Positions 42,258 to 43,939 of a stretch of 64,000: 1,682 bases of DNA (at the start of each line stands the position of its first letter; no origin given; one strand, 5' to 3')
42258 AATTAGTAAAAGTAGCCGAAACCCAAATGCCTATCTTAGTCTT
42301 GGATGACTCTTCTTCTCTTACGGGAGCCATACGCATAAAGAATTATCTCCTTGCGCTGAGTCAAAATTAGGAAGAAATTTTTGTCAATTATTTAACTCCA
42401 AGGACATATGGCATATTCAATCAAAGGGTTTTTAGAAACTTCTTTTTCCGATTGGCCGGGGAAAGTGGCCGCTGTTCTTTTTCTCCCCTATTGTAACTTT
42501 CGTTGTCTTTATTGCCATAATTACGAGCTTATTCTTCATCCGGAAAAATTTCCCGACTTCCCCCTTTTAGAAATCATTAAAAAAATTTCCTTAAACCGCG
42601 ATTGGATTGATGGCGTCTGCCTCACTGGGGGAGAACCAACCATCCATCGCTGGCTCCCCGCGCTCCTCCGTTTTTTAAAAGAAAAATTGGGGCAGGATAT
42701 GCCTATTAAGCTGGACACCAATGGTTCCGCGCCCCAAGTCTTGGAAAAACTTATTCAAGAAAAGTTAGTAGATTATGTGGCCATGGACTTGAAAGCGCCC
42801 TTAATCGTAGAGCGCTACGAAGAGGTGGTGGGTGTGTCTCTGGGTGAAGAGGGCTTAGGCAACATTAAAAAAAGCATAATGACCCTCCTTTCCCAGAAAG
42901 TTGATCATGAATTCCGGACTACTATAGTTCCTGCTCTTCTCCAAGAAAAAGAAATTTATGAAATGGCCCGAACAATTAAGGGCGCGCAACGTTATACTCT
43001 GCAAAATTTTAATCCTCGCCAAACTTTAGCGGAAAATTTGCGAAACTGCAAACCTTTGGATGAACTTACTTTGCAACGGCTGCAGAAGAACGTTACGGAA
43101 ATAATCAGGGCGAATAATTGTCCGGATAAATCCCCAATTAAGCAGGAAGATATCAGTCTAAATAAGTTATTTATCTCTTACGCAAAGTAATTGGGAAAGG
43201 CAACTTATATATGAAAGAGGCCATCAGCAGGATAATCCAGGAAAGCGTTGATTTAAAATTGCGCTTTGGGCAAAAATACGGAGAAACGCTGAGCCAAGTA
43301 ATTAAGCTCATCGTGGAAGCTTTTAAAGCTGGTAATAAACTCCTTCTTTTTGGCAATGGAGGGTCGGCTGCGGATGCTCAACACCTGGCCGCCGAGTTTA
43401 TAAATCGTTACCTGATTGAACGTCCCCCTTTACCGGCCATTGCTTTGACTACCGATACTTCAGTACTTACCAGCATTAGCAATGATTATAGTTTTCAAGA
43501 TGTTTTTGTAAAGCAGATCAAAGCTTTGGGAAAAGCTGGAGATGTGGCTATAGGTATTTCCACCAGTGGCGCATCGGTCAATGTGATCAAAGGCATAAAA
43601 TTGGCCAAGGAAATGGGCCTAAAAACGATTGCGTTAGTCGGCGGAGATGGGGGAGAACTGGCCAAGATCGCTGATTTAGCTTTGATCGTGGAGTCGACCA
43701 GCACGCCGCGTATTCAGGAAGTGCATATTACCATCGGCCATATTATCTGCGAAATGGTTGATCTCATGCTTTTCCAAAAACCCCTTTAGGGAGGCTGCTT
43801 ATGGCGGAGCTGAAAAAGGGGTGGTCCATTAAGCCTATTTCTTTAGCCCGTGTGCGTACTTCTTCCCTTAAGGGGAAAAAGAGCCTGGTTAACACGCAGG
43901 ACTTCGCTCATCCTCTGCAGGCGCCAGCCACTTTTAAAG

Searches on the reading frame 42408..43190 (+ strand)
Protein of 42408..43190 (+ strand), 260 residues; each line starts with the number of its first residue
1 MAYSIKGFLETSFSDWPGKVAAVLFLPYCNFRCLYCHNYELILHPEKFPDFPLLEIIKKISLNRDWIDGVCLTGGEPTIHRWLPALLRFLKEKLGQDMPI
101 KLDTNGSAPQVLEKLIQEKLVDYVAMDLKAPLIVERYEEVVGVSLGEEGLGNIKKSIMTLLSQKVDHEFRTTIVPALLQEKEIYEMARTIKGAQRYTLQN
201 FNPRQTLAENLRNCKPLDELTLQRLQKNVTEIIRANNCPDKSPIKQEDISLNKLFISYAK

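Call 36: search_protein_families(library=pfam, proteins=[window:42408-43190:+], max_evalue=0.000001)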
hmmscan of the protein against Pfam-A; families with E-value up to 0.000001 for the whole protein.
window:42408-43190:+ (260 aa): 1 family
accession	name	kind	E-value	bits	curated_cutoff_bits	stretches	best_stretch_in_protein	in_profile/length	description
PF04055.27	Radical_SAM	-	1.9e-15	57.9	29.5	1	25-131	3-112/166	Radical SAM superfamily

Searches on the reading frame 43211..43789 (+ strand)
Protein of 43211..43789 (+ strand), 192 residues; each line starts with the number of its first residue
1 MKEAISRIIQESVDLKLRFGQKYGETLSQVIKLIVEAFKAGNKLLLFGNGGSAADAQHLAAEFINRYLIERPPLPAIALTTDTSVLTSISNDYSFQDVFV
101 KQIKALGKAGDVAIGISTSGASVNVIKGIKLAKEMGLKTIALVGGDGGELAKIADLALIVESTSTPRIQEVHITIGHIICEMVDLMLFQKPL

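Call 36: search_protein_families(library=pfam, proteins=[window:43211-43789:+], max_evalue=0.000001)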
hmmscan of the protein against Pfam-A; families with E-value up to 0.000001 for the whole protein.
window:43211-43789:+ (192 aa): 2 families
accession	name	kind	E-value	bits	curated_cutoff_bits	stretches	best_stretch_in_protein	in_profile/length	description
PF13580.11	SIS_2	-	1.2e-28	100.3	27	1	18-144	12-138/138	SIS domain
PF01380.27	SIS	-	2e-07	31.3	25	0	98-161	42-105/131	SIS domain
